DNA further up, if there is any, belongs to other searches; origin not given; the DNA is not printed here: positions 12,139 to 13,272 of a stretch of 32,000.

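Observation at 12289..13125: Amidohydrolase-fold protein that has lost the canonical metal ligands (HxH replaced by RFR, strand-8 Asp replaced by Ala)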

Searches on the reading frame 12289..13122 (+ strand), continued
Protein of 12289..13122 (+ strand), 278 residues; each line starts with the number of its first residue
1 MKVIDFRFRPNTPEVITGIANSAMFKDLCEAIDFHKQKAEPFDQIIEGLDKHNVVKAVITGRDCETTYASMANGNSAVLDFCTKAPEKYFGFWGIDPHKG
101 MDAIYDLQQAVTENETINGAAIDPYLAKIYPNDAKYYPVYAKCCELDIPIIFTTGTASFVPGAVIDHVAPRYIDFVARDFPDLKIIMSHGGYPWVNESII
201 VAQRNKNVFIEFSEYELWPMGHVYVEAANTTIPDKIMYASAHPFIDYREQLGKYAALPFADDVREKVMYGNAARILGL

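Call 92: get_annotated_region(hit=H43, flank=7000)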
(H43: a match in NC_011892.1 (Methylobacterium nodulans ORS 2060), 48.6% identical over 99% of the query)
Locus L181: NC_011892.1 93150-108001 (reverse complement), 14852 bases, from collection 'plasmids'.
description: Methylobacterium nodulans ORS 2060 plasmid pMNOD01, complete sequence
organism: Methylobacterium nodulans ORS 2060 (NCBI taxid 460265)
taxonomy: Bacteria; Pseudomonadota; Alphaproteobacteria; Hyphomicrobiales; Methylobacteriaceae; Methylobacterium; Methylobacterium nodulans; Methylobacterium nodulans ORS 2060
host: -; source: -; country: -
typing (MOB-suite, as given by PLSDB): non-mobilizable
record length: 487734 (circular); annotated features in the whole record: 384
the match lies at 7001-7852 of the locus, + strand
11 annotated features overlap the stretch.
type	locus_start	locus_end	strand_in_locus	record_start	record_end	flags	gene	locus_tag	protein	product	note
CDS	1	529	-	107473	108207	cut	-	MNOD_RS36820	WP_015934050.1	sulfite exporter TauE/SafE family protein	GO:0006810 - transport [Evidence IEA]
CDS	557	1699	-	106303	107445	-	-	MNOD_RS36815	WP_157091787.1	2Fe-2S iron-sulfur cluster-binding protein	-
CDS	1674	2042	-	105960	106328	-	-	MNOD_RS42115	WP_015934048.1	Rieske 2Fe-2S domain-containing protein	-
CDS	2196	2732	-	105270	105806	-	-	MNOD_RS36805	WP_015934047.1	nuclear transport factor 2 family protein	-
CDS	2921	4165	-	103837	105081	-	-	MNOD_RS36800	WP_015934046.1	aromatic ring-hydroxylating dioxygenase subunit alpha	-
CDS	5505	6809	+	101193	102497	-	-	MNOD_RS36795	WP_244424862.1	MFS transporter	GO:0055085 - transmembrane transport [Evidence IEA]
CDS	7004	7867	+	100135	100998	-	-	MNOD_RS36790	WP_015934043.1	amidohydrolase family protein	-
CDS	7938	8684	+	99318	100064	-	-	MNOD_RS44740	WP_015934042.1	hypothetical protein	-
CDS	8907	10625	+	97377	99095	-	-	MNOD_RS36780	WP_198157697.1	NAD(P)H-dependent oxidoreductase subunit E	-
CDS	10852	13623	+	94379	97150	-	fdhF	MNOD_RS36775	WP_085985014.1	formate dehydrogenase subunit alpha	GO:0015942 - formate metabolic process [Evidence IEA]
CDS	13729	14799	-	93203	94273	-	-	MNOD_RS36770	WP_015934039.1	IS630-like element ISMno19 family transposase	GO:0006313 - DNA transposition [Evidence IEA]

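Call 93: get_annotated_region(hit=H45, flank=7000)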
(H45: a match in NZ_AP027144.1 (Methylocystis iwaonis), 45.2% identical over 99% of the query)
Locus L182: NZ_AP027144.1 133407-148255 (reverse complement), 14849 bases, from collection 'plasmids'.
description: Methylocystis iwaonis strain SS37A-Re plasmid pSS37A-Re-2, complete sequence
organism: Methylocystis iwaonis (NCBI taxid 2885079)
taxonomy: Bacteria; Pseudomonadota; Alphaproteobacteria; Hyphomicrobiales; Methylocystaceae; Methylocystis; Methylocystis iwaonis
host: -; source: -; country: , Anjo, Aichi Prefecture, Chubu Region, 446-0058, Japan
typing (MOB-suite, as given by PLSDB): non-mobilizable
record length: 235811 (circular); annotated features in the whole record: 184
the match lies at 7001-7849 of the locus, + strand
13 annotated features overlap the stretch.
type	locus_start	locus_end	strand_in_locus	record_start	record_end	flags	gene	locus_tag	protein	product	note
CDS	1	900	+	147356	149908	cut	-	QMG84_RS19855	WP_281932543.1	TonB-dependent receptor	GO:0015891 - siderophore transport [Evidence IEA]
CDS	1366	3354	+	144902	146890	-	-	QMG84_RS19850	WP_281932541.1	sigma 54-interacting transcriptional regulator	GO:0006355 - regulation of DNA-templated transcription [Evidence IEA]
CDS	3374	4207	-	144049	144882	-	-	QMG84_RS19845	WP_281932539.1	OmpW family outer membrane protein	-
CDS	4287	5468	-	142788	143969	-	-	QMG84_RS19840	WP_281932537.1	acyl-CoA dehydrogenase family protein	-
CDS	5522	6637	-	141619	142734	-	sfnG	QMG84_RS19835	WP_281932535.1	dimethylsulfone monooxygenase SfnG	GO:0006790 - sulfur compound metabolic process [Evidence IEA]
CDS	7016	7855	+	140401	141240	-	-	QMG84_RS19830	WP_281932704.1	amidohydrolase family protein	-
CDS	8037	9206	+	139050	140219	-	ssuD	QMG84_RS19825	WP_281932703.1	FMNH2-dependent alkanesulfonate monooxygenase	GO:0006790 - sulfur compound metabolic process [Evidence IEA]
CDS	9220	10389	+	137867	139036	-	-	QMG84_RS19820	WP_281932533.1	acyl-CoA dehydrogenase family protein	-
CDS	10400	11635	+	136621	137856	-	ribB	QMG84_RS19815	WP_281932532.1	3,4-dihydroxy-2-butanone-4-phosphate synthase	-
CDS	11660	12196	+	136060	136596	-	msuE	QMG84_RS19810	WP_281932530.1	FMN reductase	-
CDS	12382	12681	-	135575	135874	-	-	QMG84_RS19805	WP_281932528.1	hypothetical protein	-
CDS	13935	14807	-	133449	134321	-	-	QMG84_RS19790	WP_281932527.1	substrate-binding domain-containing protein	-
CDS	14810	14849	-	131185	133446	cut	-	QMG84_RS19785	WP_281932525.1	TonB-dependent siderophore receptor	GO:0015891 - siderophore transport [Evidence IEA]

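Call 94: get_annotated_region(hit=H53, flank=9000)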
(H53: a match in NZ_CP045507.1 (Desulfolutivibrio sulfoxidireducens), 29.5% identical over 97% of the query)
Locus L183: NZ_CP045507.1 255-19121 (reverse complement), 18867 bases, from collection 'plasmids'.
description: Desulfolutivibrio sulfoxidireducens strain DSM 106783 plasmid p1, complete sequence
organism: Desulfolutivibrio sulfoxidireducens (NCBI taxid 2773299)
taxonomy: Bacteria; Thermodesulfobacteriota; Desulfovibrionia; Desulfovibrionales; Desulfovibrionaceae; Desulfolutivibrio; Desulfolutivibrio sulfoxidireducens
host: -; source: cell culture,sewage treatment plant; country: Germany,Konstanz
typing (MOB-suite, as given by PLSDB): non-mobilizable
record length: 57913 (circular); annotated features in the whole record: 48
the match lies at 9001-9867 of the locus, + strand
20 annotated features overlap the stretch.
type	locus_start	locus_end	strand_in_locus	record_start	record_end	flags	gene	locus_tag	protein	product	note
CDS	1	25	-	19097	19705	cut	-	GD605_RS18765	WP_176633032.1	transposase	-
CDS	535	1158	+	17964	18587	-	parA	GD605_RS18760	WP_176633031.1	ParA family partition ATPase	-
CDS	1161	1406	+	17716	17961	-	-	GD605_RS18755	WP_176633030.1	hypothetical protein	-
CDS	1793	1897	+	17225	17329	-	-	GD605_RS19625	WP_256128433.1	hypothetical protein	-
CDS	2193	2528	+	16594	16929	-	-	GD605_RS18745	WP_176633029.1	addiction module antidote protein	-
CDS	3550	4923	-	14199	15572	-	-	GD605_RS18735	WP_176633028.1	sigma 54-interacting transcriptional regulator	GO:0006355 - regulation of DNA-templated transcription [Evidence IEA]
CDS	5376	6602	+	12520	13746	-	-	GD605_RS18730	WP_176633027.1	TRAP transporter substrate-binding protein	-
CDS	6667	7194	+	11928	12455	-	-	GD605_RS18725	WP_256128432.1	TRAP transporter small permease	-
CDS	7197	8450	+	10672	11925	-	-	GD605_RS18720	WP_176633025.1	TRAP transporter large permease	GO:0008643 - carbohydrate transport [Evidence IEA]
CDS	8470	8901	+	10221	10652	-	-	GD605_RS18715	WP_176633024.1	YdhR family protein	-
CDS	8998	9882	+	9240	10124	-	-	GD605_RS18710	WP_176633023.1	amidohydrolase family protein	-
CDS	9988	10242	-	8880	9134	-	-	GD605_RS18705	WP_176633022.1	hypothetical protein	-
CDS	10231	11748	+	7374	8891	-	-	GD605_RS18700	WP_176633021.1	sodium:proton antiporter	-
CDS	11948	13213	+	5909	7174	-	-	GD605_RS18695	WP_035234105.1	SGNH/GDSL hydrolase family protein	-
CDS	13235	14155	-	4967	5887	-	-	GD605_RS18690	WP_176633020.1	efflux RND transporter periplasmic adaptor subunit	-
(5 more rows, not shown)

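Call 95: search_protein_families(library=ncbifam, proteins=[L181:2921-4162:-, L181:2196-2729:-, L181:1674-2039:-, L181:557-1696:-, L181:5505-6806:+, L181:7938-8681:+, L181:7004-7864:+], max_evalue=0.001)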
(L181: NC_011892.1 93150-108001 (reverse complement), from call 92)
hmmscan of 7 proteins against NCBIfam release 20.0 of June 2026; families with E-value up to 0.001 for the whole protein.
L181:2921-4162:- (413 aa): 6 families
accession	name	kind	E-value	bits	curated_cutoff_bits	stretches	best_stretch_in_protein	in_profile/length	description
NF042946.1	3PPDioc_HcaE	equivalog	5.2e-31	108.1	830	1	20-218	16-209/450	3-phenylpropionate/cinnamic acid dioxygenase subunit alpha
TIGR03228.1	anthran_1_2_A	equivalog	1.3e-29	103.2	671.9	1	22-228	18-218/438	anthranilate 1,2-dioxygenase large subunit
NF041684.1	ant_diox_AndAc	equivalog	3.6e-29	101.6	750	1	13-231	16-229/418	anthranilate 1,2-dioxygenase large subunit AndAc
NF058607.1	GlBtMonoOxGbcA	equivalog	1.7e-27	95.9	670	1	23-238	36-240/420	glycine betaine monooxygenase oxygenase subunit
TIGR03229.1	benzo_1_2_benA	equivalog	2.6e-27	95.8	780.95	1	21-225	17-217/433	benzoate 1,2-dioxygenase large subunit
NF052579.1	BetMthstMoxSdmAMthl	equivalog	7.6e-10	38.3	600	1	48-226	23-182/351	4beta-methylsterol monooxygenase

L181:2196-2729:- (177 aa): 3 families
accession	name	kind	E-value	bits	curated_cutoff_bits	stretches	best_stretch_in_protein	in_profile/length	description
NF007479.0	PRK10069.1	subfamily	1.4e-06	28.5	145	1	16-164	17-171/185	3-phenylpropionate/cinnamic acid dioxygenase subunit beta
NF041685.1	ant_diox_AndAd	equivalog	3.2e-05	23.6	230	1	34-162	18-140/155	anthranilate 1,2-dioxygenase small subunit AndAd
NF042947.1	3PPDioc_HcaF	equivalog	0.00043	20.2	230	0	26-57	14-45/172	3-phenylpropionate/cinnamic acid dioxygenase subunit beta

L181:1674-2039:- (121 aa): 4 families
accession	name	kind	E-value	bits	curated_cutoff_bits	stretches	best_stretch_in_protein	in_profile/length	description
NF007422.0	PRK09965.1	equivalog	2.8e-10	40.2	113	1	4-102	5-102/106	bifunctional 3-phenylpropionate/cinnamic acid dioxygenase ferredoxin subunit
TIGR02378.1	nirD_assim_sml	equivalog_domain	5.3e-06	26.5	74.65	1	2-97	2-102/105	nitrite reductase small subunit NirD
NF042948.2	3PPDioc_HcaC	equivalog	7.7e-06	26.1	150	1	5-101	6-103/105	3-phenylpropionate/cinnamic acid dioxygenase ferredoxin subunit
NF041683.1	ant_diox_AndAb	equivalog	3.1e-05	24.1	150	1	2-96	2-96/100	anthranilate 1,2-dioxygenase ferredoxin subunit AndAb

L181:557-1696:- (379 aa): 25 families
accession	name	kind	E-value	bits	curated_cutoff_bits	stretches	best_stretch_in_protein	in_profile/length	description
NF045803.1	MethMoxFADbindMmoC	equivalog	1.3e-47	162.2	500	1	41-364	9-327/343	aromatic/alkene monooxygenase hydroxylase FAD-binding subunit MmoC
NF040810.1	BenC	equivalog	8.2e-46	156.7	430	1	47-378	15-330/333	benzoate 1,2-dioxygenase electron transfer component BenC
NF008822.0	PRK11872.1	equivalog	1.9e-34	119.2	402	1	43-378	13-335/341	anthranilate 1,2-dioxygenase electron transfer component AntC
TIGR02160.1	PA_CoA_Oxy5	hypoth_equivalog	1.3e-31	109.7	420.8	2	141-378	5-241/352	1,2-phenylacetyl-CoA epoxidase subunit PaaE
NF058606.1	GlBtMonoRdsGbcB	equivalog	1.4e-21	76.8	500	2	142-301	16-178/362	glycine betaine monooxygenase reductase subunit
NF004317.0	PRK05713.1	equivalog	2e-18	66.7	338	1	44-309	8-260/312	iron-sulfur-binding ferredoxin reductase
NF005963.0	PRK08051.1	equivalog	4.6e-18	65.4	230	1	140-378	6-230/233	NAD(P)H-flavin reductase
TIGR01941.1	nqrF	equivalog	1.5e-17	63.6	295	2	181-379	206-404/405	NADH:ubiquinone reductase (Na(+)-transporting) subunit F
NF007964.0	PRK10684.1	equivalog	1.3e-15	57.2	383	1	145-337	17-206/333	NADH oxidoreductase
NF052252.1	flav_redu_LuxG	exception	1.1e-14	54.2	340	1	142-377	5-228/232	flavin mononucleotide reductase LuxG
NF009805.0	PRK13289.1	equivalog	1.3e-14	53.9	432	1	163-379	183-393/399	NO-inducible flavohemoprotein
NF006220.0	PRK08345.1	subfamily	1.5e-14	53.9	395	1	145-373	18-246/294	cytochrome-c3 hydrogenase subunit gamma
NF040830.1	sulfhyd_ShyC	equivalog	4.4e-12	45.8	600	1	156-373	30-240/288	NAD(P)-dependent hydrogenase/sulfhydrogenase 2 subunit gamma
TIGR02008.1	fdx_plant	subfamily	5.2e-09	35.8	81.15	1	36-121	5-89/97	ferredoxin [2Fe-2S]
NF045929.1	FNRPetHCyano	equivalog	1.1e-08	34.4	600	1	217-310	233-334/411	ferredoxin--NADP reductase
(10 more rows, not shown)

L181:5505-6806:+ (434 aa): 37 families (the best 25 are shown)
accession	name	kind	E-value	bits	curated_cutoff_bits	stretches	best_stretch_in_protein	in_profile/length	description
TIGR00895.1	2A0115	subfamily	7.1e-53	179.9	418.55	1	14-376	12-397/398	aromatic acid/H+ symport family MFS transporter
TIGR00891.1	2A0112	subfamily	1.2e-38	133.3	552.9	1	10-388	4-398/405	sialate:H+ symport family MFS transporter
NF003024.0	PRK03893.1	subfamily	3.7e-34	118.4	604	1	21-259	23-257/497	sialate:H+ symport family MFS transporter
NF008963.0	PRK12307.1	equivalog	4.5e-34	118.3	637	1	11-399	11-400/426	MFS transporter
TIGR00898.1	2A0119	subfamily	2.9e-33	115.4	550.75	2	45-210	114-279/506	cation transport protein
NF008586.0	PRK11551.1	equivalog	6.1e-33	114.4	410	1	15-404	10-395/406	3-(3-hydroxy-phenyl)propionate transporter MhpT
TIGR00883.1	2A0106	subfamily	2.7e-32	112.3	443.45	1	52-393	34-395/400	metabolite/H+ symporter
TIGR00893.1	2A0114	subfamily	1.1e-26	93.7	395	1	44-404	19-397/399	D-galactonate transporter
NF053517.1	HbztTptrPcaK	equivalog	5.2e-18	65.2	770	1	29-202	29-203/437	4-hydroxybenzoate transporter PcaK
NF007927.0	PRK10642.1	equivalog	6.6e-18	64.7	544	1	14-398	21-431/500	glycine betaine/L-proline transporter ProP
NF049980.1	SfMCT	equivalog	3.3e-17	62.2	320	1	44-378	27-363/378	L-lactate MFS transporter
TIGR00880.1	2_A_01_02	superfamily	3.9e-16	59.5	131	1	61-189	1-133/141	multidrug resistance protein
NF052357.1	GlucTporGlcPStph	equivalog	1.7e-15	56.8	750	2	16-200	4-188/445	glucose transporter GlcP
NF007414.0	PRK09952.1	equivalog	1.7e-13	50.2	538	1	11-357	15-385/438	shikimate transporter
TIGR00710.1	efflux_Bcr_CflA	subfamily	2.4e-13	50.3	200.9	1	30-246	16-224/385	Bcr/CflA family efflux MFS transporter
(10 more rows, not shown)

L181:7938-8681:+ (248 aa): 0 families

L181:7004-7864:+ (287 aa): 0 families

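Call 96: search_protein_families(library=pfam, proteins=[L181:2921-4162:-, L181:2196-2729:-, L181:1674-2039:-, L181:557-1696:-, L181:5505-6806:+, L181:7938-8681:+, L181:7004-7864:+], max_evalue=0.001)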
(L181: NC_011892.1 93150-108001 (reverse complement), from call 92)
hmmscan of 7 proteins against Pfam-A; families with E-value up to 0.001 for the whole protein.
L181:2921-4162:- (413 aa): 2 families
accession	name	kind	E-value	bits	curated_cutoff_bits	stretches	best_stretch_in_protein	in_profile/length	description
PF00355.32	Rieske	-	2.9e-17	62.8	20.3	1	42-132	1-80/88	Rieske [2Fe-2S] domain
PF00848.25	Ring_hydroxyl_A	-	3.1e-07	31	24.9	1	192-395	4-207/208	Ring hydroxylating alpha subunit (catalytic domain)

L181:2196-2729:- (177 aa): 2 families
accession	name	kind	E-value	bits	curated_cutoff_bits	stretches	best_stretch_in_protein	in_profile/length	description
PF13577.12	SnoaL_4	-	3e-10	40.6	24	1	25-160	10-125/126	SnoaL-like domain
PF00866.24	Ring_hydroxyl_B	-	8.2e-10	39.3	27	1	33-170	4-143/144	Ring hydroxylating beta subunit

L181:1674-2039:- (121 aa): 1 family
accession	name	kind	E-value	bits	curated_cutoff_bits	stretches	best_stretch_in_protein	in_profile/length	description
PF00355.32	Rieske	-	2.4e-12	47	20.3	1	2-87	2-87/88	Rieske [2Fe-2S] domain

L181:557-1696:- (379 aa): 3 families
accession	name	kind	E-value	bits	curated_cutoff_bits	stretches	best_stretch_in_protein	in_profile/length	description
PF00111.32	Fer2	-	4.6e-14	52.5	21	1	44-115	7-77/77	2Fe-2S iron-sulfur cluster binding domain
PF00970.30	FAD_binding_6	-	2.2e-11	44.4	21.1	1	145-232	7-98/99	Oxidoreductase FAD-binding domain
PF00175.26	NAD_binding_1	-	2.3e-11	44.7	22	1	243-358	1-107/109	Oxidoreductase NAD-binding domain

L181:5505-6806:+ (434 aa): 2 families
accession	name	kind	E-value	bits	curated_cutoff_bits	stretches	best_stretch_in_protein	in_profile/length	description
PF07690.21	MFS_1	-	7.3e-45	153.8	33.4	2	25-283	2-257/347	Major Facilitator Superfamily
PF00083.30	Sugar_tr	-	2.3e-28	99.7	22.3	2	31-210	12-208/452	Sugar (and other) transporter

L181:7938-8681:+ (248 aa): 0 families

L181:7004-7864:+ (287 aa): 1 family
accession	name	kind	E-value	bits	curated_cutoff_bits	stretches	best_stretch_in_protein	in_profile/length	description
PF04909.20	Amidohydro_2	-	2.5e-32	113.2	26.4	1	49-283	37-289/289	Amidohydrolase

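Call 98: predict_structure(alignment_id=A4)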
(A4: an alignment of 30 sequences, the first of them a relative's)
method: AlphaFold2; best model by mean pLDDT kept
length: 307 residues; sequences in the alignment: 30
mean_pLDDT: 77.4   pTM: 0.77
mean pLDDT of the five models: 77.4, 77.3, 69.8, 67.0, 64.7
residues with pLDDT >= 90: 96; 70-90: 117; 50-70: 69; < 50: 25
segments of 3 or more residues with pLDDT < 50: 160-165, 280-291
pLDDT, mean of each block of 10 residues (from residue 1): 85 73 65 72 89 91 66 85 93 88 95 93 56 84 94 54 57 90 75 74 89 60 78 82 71 81 91 79 43 67 74
secondary structure, 60 per line:
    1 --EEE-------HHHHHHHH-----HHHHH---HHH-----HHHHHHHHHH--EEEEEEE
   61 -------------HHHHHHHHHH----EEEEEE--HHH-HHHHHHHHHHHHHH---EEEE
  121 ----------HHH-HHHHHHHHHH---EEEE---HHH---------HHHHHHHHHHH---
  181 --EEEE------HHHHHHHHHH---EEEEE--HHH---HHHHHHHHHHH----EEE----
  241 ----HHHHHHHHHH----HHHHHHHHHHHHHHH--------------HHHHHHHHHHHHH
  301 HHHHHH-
elements in order: E3-5 H13-20 H26-30 H42-51 E54-60 H74-83 E88-93 H100-113 E117-120 H135-144 E148-151 H167-177 E183-186 H193-202 E206-210 H219-229 E234-236 H245-254 H259-273 H288-306
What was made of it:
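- AF2 predicts a helix at 288-306 after a low-confidence linker (call 98).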

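Call 106: search_dna_similar(query=L181:2924-4165:-, collection=plasmids, mode=protein, max_rows=20, max_evalue=1e-80)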
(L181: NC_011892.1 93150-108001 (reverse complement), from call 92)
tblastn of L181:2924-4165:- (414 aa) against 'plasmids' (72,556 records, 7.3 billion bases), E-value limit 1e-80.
Records with a match: 5; places in all: 5; records where one place covers at least 80% of the query: 5.
Best place of each record, by identity: >=99% 1; <60% 4.
By first word of the organism name: Hydrogenophaga 2; Methylobacterium 1; Burkholderia 1; Paraburkholderia 1.
By predicted mobility (MOB-suite, as given by PLSDB): conjugative 3; non-mobilizable 1; mobilizable 1.
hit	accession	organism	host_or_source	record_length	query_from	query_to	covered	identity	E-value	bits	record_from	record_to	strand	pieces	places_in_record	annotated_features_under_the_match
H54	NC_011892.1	Methylobacterium nodulans ORS 2060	-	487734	1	414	100%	100.0%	0e+0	843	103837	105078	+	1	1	aromatic ring-hydroxylating dioxygenase subunit alpha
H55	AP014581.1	Burkholderia sp. RPE67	Riptortus pedestris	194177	3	402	97%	53.0%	4e-130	420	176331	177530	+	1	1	methanesulfonate monooxygenase, hydroxylase alpha subunit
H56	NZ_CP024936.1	Paraburkholderia graminis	soil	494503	3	402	97%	51.7%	2e-129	418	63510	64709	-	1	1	aromatic ring-hydroxylating dioxygenase subunit alpha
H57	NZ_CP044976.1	Hydrogenophaga sp. PBL-H3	-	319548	1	408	99%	38.5%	7e-86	292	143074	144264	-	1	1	aromatic ring-hydroxylating dioxygenase subunit alpha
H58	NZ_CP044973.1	Hydrogenophaga sp. PBL-H3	-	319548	1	408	99%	38.5%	7e-86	292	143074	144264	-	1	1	aromatic ring-hydroxylating dioxygenase subunit alpha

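Call 107: get_annotated_region(hit=H55, flank=9000)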
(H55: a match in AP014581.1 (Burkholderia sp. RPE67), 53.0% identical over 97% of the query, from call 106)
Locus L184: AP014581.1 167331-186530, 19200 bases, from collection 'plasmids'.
description: Burkholderia sp. RPE67 plasmid p3 DNA, complete genome
organism: Burkholderia sp. RPE67 (NCBI taxid 758796)
taxonomy: Bacteria; Pseudomonadota; Betaproteobacteria; Burkholderiales; Burkholderiaceae; Burkholderia; Burkholderia sp. RPE67
host: -; source: Riptortus pedestris; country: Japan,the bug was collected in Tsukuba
typing (MOB-suite, as given by PLSDB): mobilizable; relaxase MOBH
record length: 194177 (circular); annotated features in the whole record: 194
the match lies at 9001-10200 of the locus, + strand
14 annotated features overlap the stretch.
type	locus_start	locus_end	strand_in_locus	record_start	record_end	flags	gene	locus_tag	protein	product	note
CDS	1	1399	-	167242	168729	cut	-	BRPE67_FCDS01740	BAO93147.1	putative membrane protein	-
CDS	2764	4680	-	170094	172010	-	-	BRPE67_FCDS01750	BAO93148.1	PrpE protein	-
CDS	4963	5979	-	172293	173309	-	-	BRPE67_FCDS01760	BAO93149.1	putative membrane protein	-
CDS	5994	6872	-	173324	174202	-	-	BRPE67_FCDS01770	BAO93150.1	putative membrane protein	-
CDS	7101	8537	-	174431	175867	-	-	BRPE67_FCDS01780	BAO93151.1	lactaldehyde dehydrogenase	-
CDS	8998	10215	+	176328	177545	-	-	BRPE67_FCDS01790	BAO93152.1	methanesulfonate monooxygenase, hydroxylase alpha subunit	-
CDS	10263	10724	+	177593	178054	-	-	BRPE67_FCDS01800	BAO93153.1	methanesulfonate monooxygenase, hydroxylase subunit beta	-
CDS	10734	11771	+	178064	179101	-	-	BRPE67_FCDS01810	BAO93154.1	methanesulfonate monooxygenase component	-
CDS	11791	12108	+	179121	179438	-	-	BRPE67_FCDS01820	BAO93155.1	putative membrane protein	-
CDS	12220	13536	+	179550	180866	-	-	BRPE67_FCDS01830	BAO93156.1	major facilitator transporter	-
CDS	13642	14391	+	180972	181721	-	-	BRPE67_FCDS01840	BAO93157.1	putative membrane protein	-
CDS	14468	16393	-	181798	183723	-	-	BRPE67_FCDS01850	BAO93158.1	Fis family GAF modulated sigma54 specific transcriptional regulator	-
CDS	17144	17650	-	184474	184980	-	-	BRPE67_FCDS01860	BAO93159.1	AraC family transcriptional regulator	-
CDS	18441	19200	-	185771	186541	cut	-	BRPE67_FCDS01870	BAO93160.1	short-chain dehydrogenase/reductase SDR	-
